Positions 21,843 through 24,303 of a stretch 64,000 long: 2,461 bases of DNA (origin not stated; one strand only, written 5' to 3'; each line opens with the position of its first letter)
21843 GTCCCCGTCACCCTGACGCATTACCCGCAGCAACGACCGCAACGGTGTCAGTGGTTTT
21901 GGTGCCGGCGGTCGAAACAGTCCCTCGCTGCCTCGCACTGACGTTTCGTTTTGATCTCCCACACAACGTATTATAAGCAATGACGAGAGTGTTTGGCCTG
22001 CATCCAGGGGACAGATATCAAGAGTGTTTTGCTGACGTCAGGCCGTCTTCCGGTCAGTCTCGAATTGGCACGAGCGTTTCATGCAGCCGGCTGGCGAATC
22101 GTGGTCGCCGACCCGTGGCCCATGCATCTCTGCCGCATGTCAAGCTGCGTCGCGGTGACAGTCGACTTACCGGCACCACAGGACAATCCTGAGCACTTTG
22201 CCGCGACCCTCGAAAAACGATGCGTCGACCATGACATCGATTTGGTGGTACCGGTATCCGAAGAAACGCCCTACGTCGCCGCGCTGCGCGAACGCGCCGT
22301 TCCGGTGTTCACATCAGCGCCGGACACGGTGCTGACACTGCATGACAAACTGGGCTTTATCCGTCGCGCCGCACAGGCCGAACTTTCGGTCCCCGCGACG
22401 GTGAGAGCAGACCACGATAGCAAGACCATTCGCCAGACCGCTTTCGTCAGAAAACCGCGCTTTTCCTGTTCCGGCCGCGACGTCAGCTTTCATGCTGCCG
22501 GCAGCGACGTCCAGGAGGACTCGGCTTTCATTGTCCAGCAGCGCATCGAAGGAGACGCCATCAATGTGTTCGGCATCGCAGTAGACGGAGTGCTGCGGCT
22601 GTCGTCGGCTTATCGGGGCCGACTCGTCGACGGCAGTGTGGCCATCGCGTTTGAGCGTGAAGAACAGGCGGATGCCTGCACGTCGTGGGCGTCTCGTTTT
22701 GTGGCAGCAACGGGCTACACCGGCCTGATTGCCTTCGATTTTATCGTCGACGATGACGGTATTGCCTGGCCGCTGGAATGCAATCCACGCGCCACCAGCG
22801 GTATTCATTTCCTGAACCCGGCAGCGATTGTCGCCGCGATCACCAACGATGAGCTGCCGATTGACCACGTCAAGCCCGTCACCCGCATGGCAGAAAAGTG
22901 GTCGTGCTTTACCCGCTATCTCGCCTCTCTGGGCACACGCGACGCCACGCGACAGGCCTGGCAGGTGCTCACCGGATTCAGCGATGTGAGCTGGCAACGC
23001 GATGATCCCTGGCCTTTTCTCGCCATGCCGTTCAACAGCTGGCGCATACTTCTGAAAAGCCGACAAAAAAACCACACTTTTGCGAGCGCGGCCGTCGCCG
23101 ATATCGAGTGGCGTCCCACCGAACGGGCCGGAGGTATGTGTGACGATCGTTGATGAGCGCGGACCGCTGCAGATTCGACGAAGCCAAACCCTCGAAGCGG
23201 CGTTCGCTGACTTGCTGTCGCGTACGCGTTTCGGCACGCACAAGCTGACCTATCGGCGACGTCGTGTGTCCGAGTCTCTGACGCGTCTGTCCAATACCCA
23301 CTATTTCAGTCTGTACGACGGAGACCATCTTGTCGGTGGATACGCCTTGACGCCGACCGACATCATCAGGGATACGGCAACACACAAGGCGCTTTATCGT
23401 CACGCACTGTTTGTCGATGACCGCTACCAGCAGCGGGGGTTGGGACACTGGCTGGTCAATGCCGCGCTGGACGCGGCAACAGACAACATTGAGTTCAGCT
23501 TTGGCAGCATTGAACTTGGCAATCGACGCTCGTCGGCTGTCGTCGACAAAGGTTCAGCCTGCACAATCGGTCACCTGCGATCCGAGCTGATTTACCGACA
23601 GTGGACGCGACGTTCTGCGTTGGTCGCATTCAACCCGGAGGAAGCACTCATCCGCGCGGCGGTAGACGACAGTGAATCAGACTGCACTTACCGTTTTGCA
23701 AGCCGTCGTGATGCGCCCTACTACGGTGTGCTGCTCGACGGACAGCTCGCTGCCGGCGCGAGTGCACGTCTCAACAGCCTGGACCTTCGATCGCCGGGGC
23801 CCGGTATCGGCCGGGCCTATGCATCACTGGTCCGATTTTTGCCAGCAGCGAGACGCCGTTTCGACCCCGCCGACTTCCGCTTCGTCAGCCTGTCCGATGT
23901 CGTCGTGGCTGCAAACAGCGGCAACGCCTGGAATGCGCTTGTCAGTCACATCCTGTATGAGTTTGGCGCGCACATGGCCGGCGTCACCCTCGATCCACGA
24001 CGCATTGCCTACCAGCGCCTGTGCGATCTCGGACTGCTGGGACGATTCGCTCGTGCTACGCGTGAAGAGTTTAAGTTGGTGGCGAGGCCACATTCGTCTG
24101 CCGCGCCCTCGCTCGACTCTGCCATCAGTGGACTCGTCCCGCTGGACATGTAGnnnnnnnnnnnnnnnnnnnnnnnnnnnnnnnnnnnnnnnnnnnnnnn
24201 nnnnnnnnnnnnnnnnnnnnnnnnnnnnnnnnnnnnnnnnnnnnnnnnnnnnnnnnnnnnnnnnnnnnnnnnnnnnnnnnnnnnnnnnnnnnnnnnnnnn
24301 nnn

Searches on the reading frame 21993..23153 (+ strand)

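Call 10: search_protein_families(library=pfam, proteins=[window:21993-23153:+], max_evalue=0.1)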
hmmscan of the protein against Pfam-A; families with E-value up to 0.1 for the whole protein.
window:21993-23153:+ (386 aa): 2 families
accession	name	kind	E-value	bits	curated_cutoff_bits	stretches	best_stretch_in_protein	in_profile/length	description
PF02655.19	ATP-grasp_3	-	8.1e-08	32.9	23.2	1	117-269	2-159/160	ATP-grasp domain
PF14398.11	ATPgrasp_YheCD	-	0.043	13.5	26.8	0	228-269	188-229/255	YheC/D like ATP-grasp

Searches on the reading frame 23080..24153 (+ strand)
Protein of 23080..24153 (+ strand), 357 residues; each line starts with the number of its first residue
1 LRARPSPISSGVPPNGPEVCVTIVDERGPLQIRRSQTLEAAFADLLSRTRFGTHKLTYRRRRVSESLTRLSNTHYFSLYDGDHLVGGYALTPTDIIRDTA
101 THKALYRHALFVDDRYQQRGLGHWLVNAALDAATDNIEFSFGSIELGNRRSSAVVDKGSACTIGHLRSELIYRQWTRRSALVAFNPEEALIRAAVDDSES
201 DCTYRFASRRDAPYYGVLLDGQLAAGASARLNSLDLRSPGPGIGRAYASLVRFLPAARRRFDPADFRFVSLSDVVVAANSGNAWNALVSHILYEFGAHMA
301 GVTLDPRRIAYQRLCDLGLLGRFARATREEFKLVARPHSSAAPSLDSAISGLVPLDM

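Call 10: search_protein_families(library=pfam, proteins=[window:23080-24153:+], max_evalue=0.1)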
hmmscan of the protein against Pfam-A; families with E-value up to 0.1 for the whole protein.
window:23080-24153:+ (357 aa): 4 families
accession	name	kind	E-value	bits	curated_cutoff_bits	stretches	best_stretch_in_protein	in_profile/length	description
PF00583.31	Acetyltransf_1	-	1.6e-08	35.2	20.7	1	61-136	23-91/116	Acetyltransferase (GNAT) family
PF13508.13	Acetyltransf_7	-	5.6e-06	27.1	27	1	72-133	2-56/84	Acetyltransferase (GNAT) domain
PF13673.13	Acetyltransf_10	-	0.00014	22.2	23.6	1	64-137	23-85/128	Acetyltransferase (GNAT) domain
PF14542.12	Acetyltransf_CG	-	0.075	13.6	30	0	110-135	30-55/80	GCN5-related N-acetyl-transferase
